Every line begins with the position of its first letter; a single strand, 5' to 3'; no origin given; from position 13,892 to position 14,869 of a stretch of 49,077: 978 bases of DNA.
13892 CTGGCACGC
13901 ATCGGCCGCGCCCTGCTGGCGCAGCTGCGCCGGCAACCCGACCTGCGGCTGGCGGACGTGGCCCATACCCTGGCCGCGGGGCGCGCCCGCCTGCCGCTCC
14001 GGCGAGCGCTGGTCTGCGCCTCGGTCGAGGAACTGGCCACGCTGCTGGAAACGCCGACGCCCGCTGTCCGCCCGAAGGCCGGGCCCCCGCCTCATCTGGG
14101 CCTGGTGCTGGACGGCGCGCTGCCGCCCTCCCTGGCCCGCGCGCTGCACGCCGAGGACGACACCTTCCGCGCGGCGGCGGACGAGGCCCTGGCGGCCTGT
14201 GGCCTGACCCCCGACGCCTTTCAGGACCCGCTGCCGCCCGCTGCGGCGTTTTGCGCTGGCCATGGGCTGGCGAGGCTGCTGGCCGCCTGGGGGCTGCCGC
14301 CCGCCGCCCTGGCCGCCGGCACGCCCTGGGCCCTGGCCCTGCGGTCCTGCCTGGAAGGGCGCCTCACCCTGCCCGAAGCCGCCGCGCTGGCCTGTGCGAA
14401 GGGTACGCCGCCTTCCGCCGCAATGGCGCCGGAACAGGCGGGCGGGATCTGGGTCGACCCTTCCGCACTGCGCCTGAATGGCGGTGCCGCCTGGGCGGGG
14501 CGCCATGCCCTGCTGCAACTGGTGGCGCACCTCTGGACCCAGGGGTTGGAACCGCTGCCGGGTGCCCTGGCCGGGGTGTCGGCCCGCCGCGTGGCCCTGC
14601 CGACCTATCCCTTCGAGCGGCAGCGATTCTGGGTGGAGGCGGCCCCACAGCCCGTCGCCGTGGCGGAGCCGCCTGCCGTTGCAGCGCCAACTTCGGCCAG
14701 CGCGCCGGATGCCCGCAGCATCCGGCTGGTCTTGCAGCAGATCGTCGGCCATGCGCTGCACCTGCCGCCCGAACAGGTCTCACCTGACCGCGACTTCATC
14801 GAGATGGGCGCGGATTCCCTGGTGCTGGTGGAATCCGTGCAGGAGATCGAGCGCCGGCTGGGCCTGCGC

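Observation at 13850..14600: Decayed acyltransferase in the aminotransferase-bearing PKS module (GHSxG replaced by GHGLA, core shortened)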

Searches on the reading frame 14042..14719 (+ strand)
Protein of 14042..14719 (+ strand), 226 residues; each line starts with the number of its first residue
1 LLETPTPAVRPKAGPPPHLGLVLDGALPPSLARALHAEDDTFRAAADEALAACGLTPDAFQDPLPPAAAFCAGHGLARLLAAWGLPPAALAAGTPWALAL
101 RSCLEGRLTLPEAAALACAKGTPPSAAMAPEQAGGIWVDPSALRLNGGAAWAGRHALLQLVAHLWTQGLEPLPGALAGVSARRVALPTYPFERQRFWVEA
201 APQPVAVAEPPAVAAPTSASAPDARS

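Call 10: find_homologous_proteins(query=window:14042-14719:+, max_evalue=0.001)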
Query window:14042-14719:+ (226 aa): 3 proteins with E <= 0.001 among 8000 candidates.
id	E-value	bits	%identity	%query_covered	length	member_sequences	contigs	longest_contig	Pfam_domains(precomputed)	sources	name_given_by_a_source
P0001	2.6e-53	199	99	44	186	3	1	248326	-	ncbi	ncbi:hypothetical protein ACFQU7_37860 [Pseudoroseomonas wenyumeiae]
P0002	2.3e-42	163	100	37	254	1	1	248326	PF22336.3,PF22621.3,PF16197.12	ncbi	ncbi:ketoacyl-synthetase C-terminal extension domain-containing protein [Pseudoroseomonas wenyumeiae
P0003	2.9e-5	42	34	57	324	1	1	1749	PF00698.27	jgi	jgi:acyl transferase domain-containing protein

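Call 26: find_encoding_contigs(protein=P0001, flank=10000, max_places=3)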
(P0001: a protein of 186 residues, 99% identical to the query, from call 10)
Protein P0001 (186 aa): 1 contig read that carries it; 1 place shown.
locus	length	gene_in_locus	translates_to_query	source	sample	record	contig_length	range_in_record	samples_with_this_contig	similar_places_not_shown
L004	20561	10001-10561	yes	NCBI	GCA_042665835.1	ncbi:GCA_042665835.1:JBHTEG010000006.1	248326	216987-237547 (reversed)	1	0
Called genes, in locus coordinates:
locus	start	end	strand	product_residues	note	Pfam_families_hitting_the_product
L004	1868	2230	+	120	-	PF08241:Methyltransf_11, PF13649:Methyltransf_25 (weak), PF08242:Methyltransf_12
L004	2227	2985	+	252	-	PF22953:SpnB_Rossmann (weak)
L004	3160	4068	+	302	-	PF08659:KR, PF00550:PP-binding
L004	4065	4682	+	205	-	PF18563:TubC_N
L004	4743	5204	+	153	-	-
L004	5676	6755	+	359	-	PF00501:AMP-binding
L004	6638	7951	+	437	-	PF13193:AMP-binding_C (faint)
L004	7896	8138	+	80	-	PF00550:PP-binding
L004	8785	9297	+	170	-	PF02801:Ketoacyl-synt_C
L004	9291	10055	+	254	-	PF16197:KAsynt_C_assoc, PF22336:RhiE-like_linker, PF22621:CurL-like_PKS_C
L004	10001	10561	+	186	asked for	-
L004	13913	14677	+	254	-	PF00501:AMP-binding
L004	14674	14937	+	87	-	-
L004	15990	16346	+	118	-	PF00668:Condensation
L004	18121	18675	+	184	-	PF13489:Methyltransf_23, PF13847:Methyltransf_31, PF08241:Methyltransf_11, PF08242:Methyltransf_12, PF13649:Methyltransf_25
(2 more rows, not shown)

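Call 62: search_solved_structures(query=window:14081-14644:+, max_evalue=1, show_alignments=4)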
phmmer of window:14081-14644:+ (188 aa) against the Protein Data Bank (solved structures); distinct sequences matched with E-value up to 1: 26.
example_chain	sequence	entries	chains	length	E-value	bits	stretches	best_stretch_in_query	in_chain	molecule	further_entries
8xjy_A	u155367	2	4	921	7.4e-07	32.5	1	132-187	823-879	Polyketide synthase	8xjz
8xju_A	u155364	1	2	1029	1.1e-06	31.9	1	133-187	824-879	Polyketide synthase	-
7zma_A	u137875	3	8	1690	2.7e-05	27.4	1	148-185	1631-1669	Putative polyketide synthase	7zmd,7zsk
4oqj_A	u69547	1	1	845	0.00021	24.5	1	6-186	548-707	PKS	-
4wky_A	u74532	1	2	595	0.00061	23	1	134-186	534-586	Beta-ketoacyl synthase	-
2qo3_A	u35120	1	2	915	0.0014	21.8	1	166-187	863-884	EryAII Erythromycin polyketide synthase modules 3 and 4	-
6c9u_A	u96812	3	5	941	0.0015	21.7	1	166-187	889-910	6-deoxyerythronolide-B synthase EryA2, modules 3 and 4 | EryAII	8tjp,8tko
4mz0_A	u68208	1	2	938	0.0022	21.2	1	121-186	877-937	CurL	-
6mhl_A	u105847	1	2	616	0.0024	21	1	131-186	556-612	Hybrid NRPS/PKS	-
4tkt_A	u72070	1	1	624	0.0073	19.5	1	134-185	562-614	AT-less polyketide synthase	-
7zmc_A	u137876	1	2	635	0.016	18.4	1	148-185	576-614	Putative polyketide synthase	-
5erf_A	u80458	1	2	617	0.019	18.1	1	144-185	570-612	Polyketide synthase PksL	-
5e5n_A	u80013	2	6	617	0.019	18.1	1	144-185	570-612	Polyketide synthase PksL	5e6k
7wnw_B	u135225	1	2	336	0.03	17.4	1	20-141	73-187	3-hydroxyisobutyrate dehydrogenase-like beta-hydroxyacid dehydrogenase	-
27il_B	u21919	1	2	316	0.031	17.4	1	20-95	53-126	3-hydroxyisobutyrate dehydrogenase-like beta-hydroxyacid dehydrogenase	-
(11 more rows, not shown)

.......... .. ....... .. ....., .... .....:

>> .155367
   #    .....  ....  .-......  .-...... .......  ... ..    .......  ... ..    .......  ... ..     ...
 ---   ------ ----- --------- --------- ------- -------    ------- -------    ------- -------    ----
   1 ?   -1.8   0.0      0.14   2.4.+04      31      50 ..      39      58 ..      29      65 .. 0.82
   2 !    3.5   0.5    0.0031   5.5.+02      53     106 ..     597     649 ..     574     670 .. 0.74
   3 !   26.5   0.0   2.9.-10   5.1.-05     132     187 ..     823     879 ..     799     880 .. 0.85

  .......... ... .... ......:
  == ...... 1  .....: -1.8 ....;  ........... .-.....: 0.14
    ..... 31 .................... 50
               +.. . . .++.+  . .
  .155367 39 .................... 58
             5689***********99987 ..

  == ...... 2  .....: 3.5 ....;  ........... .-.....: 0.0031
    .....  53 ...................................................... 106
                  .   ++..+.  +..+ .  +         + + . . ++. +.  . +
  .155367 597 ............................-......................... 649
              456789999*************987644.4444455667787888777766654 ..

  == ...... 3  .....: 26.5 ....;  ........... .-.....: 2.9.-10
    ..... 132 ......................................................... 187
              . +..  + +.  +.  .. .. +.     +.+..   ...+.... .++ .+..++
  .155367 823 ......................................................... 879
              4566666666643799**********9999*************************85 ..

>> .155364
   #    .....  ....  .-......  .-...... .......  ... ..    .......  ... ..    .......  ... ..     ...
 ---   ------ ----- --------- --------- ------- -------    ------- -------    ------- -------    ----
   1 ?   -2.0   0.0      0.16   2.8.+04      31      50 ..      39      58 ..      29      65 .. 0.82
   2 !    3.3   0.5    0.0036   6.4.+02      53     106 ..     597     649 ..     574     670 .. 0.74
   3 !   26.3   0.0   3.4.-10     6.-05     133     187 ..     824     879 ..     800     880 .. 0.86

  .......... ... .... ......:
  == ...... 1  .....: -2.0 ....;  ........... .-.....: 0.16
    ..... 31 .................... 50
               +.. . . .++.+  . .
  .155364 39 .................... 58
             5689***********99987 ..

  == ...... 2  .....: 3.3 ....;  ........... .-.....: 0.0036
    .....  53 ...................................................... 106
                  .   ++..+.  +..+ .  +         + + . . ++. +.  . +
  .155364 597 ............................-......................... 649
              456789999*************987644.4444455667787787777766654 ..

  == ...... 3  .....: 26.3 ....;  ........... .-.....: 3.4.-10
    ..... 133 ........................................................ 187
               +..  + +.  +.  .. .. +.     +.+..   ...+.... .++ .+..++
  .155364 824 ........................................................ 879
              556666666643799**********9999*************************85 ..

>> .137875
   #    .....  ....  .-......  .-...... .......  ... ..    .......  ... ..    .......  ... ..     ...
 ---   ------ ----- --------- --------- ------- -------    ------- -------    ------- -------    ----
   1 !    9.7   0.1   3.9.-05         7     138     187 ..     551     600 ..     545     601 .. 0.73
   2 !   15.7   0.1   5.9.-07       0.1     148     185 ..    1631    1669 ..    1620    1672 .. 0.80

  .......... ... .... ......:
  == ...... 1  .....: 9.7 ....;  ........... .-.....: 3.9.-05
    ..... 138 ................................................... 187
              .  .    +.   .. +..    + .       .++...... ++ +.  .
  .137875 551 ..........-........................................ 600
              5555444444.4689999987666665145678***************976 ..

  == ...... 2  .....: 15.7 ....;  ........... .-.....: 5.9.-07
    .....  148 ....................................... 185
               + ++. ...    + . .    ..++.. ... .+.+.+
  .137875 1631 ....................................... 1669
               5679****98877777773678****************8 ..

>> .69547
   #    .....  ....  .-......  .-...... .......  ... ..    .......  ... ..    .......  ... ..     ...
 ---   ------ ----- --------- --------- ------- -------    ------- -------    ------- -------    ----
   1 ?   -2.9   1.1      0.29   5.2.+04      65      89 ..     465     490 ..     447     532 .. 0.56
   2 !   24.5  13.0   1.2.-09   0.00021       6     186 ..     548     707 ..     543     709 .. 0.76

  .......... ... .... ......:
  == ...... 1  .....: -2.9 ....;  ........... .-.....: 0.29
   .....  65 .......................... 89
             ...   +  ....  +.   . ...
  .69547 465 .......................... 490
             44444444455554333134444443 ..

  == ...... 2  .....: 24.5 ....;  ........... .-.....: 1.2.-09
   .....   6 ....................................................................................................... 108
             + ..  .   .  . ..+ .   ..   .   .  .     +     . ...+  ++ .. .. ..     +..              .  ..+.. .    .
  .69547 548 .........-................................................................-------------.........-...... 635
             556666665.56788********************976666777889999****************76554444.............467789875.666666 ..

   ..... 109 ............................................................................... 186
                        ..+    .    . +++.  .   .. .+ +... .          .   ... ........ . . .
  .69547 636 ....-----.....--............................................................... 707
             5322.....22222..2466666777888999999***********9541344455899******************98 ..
